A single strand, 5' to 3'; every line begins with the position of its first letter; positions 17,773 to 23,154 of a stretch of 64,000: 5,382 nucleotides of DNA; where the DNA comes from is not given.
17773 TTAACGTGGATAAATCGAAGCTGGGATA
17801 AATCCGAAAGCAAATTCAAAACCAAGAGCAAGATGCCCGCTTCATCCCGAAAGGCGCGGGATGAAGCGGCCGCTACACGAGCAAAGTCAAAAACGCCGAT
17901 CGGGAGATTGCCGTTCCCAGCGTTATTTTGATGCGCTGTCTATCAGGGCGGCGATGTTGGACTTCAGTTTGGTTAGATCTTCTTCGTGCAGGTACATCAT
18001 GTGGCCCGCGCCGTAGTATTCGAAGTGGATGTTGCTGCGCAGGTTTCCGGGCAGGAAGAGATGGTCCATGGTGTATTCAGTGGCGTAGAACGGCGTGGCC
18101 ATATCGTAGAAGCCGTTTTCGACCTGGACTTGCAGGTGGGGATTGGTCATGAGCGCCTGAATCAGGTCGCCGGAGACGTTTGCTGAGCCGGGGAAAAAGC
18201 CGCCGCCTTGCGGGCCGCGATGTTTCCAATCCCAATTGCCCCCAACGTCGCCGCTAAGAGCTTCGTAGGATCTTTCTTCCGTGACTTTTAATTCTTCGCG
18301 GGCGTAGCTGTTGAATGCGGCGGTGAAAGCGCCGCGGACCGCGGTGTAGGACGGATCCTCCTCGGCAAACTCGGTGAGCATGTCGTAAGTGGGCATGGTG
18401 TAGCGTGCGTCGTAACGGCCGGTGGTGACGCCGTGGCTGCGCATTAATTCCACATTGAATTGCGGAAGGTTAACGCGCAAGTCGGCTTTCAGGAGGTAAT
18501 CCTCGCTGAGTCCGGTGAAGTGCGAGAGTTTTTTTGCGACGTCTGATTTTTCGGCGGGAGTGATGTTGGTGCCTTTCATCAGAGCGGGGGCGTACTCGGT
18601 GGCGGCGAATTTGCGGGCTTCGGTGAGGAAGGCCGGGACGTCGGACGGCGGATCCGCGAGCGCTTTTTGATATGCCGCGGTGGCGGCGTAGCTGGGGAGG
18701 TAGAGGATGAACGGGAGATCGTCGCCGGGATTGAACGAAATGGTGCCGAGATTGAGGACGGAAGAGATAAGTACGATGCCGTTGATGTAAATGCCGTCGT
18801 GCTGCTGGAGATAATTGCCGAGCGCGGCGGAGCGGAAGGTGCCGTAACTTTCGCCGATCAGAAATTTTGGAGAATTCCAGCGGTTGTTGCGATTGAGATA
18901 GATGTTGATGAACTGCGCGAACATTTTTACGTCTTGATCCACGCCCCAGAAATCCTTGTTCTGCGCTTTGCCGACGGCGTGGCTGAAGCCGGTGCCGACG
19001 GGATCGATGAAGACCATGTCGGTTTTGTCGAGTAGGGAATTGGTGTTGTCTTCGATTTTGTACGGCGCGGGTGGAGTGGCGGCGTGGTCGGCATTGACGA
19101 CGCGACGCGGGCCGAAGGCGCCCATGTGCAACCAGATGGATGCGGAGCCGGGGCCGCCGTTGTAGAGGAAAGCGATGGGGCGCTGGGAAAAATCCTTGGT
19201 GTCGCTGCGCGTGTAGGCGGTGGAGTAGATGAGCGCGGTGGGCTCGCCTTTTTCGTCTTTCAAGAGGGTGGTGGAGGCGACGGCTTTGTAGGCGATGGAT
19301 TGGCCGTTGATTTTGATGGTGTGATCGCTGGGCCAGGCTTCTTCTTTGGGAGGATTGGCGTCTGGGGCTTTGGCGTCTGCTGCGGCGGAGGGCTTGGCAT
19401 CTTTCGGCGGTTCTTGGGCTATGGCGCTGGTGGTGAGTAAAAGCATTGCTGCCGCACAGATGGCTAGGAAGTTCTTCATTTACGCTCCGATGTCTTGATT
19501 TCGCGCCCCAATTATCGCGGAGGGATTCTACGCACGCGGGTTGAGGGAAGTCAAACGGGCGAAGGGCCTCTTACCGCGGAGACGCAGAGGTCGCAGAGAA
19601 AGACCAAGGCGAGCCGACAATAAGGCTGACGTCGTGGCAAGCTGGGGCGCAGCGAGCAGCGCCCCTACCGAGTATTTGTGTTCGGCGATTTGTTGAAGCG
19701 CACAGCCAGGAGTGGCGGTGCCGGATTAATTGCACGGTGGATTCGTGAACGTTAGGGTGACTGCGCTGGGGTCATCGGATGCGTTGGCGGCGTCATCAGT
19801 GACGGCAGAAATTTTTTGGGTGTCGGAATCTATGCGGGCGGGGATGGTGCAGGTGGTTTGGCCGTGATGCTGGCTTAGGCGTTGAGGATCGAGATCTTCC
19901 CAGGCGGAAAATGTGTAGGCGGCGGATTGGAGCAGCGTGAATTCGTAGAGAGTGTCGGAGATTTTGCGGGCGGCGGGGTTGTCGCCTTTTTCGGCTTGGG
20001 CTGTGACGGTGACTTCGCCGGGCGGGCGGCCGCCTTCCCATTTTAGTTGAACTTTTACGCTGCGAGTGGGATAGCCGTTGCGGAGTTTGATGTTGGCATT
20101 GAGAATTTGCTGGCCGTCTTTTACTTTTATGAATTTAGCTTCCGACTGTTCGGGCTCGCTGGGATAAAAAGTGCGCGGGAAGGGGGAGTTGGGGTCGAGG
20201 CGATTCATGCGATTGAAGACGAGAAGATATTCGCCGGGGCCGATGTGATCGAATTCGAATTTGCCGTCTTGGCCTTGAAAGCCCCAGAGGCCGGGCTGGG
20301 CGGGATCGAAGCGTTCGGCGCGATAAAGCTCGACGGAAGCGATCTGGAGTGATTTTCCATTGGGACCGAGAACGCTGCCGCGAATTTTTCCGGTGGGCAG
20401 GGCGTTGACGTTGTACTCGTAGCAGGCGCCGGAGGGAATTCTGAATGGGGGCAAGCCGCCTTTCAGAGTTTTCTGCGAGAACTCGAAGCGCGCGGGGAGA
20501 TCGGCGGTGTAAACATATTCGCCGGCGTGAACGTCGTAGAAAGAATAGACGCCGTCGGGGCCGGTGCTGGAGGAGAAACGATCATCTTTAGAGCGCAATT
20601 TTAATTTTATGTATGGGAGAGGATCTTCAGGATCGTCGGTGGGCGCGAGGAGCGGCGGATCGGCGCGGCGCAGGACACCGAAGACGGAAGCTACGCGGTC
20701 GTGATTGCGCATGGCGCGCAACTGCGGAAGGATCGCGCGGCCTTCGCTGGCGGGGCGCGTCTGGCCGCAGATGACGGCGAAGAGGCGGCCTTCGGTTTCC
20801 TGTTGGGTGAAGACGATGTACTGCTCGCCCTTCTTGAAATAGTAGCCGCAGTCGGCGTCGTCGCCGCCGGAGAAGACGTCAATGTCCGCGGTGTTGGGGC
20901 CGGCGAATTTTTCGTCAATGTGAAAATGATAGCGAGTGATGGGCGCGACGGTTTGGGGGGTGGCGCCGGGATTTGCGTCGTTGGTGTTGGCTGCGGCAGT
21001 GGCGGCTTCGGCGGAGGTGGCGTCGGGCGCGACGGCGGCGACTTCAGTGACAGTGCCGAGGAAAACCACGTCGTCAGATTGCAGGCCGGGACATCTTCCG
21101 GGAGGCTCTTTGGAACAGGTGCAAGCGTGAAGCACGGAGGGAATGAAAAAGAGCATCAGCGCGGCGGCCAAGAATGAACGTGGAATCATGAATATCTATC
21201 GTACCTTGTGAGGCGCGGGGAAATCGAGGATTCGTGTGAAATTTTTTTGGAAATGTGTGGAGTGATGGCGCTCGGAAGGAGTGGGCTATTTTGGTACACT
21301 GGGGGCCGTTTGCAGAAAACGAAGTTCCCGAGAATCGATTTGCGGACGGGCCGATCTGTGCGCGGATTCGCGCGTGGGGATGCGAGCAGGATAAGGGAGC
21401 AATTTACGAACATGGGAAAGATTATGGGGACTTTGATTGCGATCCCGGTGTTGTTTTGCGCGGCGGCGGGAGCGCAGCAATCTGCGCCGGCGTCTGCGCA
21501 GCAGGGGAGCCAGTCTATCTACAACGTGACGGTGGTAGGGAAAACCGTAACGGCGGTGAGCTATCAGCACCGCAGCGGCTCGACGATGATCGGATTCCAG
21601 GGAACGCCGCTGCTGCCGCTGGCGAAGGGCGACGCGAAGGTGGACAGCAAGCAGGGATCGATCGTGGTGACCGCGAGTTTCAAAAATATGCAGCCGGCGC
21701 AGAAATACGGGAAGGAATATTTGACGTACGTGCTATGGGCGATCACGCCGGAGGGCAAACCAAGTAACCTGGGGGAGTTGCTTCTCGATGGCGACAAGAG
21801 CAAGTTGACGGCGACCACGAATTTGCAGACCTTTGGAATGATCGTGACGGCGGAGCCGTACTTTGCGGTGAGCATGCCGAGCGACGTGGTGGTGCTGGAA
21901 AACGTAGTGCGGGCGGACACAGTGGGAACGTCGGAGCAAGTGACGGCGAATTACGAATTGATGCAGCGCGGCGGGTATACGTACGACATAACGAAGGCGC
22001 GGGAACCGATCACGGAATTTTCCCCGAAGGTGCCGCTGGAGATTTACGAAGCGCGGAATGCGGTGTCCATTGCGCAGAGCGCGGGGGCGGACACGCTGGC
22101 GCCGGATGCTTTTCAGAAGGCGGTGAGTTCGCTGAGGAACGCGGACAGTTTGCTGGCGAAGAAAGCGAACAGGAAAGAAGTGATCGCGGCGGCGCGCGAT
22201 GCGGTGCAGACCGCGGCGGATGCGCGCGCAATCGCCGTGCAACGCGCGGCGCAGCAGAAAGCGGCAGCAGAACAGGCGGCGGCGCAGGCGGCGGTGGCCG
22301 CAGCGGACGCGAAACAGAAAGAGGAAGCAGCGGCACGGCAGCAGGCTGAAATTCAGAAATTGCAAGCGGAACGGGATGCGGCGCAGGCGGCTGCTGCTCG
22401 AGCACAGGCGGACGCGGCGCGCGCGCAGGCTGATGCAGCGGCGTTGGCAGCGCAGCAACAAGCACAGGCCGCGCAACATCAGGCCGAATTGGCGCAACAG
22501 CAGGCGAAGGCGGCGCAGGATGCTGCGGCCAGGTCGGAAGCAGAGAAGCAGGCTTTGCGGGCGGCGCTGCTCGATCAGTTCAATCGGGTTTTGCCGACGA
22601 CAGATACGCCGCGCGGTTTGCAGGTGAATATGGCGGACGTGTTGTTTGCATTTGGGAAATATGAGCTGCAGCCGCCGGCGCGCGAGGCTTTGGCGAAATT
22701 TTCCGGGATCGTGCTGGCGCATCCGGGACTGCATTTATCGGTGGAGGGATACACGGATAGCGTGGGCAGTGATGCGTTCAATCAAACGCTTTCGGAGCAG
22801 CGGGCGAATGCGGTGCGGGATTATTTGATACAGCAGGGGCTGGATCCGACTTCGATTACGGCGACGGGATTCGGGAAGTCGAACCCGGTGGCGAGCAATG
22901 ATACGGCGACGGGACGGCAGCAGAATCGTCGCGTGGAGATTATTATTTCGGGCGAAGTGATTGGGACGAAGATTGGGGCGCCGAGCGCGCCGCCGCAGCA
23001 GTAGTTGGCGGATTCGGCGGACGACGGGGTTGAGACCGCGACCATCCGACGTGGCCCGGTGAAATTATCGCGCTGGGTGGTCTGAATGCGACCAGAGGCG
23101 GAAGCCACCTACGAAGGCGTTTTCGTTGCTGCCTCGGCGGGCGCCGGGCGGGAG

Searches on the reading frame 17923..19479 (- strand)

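Call 8: search_protein_families(library=pfam, proteins=[window:17923-19479:-], max_evalue=0.00001)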
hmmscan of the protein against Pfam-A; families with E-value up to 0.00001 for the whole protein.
window:17923-19479:- (518 aa): 1 family
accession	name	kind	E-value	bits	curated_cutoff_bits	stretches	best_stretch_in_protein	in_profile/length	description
PF00450.28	Peptidase_S10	-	1.1e-11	45.2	21.9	1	94-214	34-147/420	Serine carboxypeptidase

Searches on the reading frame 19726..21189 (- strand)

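Call 8: search_protein_families(library=pfam, proteins=[window:19726-21189:-], max_evalue=0.00001)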
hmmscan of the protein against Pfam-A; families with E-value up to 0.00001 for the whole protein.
window:19726-21189:- (487 aa): 2 families
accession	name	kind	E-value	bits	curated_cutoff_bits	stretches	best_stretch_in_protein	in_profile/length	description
PF13620.12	CarboxypepD_reg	-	1.2e-07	32.4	32.3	0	185-231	8-56/82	Carboxypeptidase regulatory-like domain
PF17210.9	SdrD_B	-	1.7e-07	31.8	29.7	0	185-240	18-75/112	SdrD B-like domain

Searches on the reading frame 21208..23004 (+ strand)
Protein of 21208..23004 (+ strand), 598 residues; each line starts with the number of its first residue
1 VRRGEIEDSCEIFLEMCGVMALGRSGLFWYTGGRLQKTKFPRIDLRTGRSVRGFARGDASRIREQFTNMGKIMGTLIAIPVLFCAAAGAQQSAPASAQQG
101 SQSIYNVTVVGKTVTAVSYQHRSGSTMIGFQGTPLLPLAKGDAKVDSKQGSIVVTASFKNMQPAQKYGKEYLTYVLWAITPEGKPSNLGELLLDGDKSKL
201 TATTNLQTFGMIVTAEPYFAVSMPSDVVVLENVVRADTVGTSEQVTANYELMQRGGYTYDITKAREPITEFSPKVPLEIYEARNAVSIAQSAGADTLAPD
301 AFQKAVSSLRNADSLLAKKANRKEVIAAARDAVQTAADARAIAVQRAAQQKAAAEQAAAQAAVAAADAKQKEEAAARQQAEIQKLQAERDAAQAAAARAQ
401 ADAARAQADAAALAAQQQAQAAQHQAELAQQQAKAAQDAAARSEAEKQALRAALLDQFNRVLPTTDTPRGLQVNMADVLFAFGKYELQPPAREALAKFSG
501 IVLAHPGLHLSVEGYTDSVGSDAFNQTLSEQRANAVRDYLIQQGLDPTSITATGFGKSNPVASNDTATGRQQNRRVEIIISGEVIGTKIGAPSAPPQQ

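Call 8: search_protein_families(library=pfam, proteins=[window:21208-23004:+], max_evalue=0.00001)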
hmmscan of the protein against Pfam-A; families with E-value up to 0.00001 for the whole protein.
window:21208-23004:+ (598 aa): 1 family
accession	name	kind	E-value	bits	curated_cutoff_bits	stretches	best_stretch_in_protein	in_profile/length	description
PF00691.25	OmpA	-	8.2e-23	81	27.2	1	479-574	1-98/98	OmpA family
